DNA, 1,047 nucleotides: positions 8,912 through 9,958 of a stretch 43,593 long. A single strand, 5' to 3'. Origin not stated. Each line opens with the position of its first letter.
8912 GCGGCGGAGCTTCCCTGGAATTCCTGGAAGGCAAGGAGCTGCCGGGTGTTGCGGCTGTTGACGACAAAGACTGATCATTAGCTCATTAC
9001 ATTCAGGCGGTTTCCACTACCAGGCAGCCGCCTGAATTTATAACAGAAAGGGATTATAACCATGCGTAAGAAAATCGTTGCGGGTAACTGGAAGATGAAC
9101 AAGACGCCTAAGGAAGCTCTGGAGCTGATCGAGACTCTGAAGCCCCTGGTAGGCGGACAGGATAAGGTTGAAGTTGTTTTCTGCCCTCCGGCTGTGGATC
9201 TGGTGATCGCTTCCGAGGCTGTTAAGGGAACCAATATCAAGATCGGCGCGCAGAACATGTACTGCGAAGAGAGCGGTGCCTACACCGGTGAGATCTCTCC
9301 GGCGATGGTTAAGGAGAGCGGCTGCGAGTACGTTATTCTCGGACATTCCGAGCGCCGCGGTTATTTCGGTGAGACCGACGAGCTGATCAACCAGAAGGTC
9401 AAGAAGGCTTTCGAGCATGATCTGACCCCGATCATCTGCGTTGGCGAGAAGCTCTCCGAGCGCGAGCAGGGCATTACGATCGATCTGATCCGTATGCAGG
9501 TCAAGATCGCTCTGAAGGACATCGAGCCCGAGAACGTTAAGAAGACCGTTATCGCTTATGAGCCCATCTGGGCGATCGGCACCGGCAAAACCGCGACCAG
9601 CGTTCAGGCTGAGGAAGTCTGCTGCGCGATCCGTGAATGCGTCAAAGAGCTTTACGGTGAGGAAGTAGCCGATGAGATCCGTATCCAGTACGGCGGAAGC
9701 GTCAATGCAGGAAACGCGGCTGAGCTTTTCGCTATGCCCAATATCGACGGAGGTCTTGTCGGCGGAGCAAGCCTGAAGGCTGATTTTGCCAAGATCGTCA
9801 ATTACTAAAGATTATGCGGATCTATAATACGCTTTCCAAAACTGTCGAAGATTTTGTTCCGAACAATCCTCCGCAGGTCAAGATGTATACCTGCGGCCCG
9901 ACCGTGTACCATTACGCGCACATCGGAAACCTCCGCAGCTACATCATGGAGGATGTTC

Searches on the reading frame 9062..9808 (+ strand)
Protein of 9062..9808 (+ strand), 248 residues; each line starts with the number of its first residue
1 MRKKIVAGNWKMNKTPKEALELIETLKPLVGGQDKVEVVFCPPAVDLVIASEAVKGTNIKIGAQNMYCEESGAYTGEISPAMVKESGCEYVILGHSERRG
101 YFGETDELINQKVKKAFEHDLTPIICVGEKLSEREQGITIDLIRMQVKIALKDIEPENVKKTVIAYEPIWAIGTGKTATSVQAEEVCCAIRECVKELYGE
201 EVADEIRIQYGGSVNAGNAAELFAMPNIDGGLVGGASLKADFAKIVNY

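Call 53: search_protein_families(library=pfam, proteins=[window:9062-9808:+], max_evalue=0.000001)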
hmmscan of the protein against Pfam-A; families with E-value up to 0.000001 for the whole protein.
window:9062-9808:+ (248 aa): 1 family
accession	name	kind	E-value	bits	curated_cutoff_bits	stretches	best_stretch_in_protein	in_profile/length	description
PF00121.24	TIM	-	1.6e-99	332.8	20.1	1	4-247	1-243/245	Triosephosphate isomerase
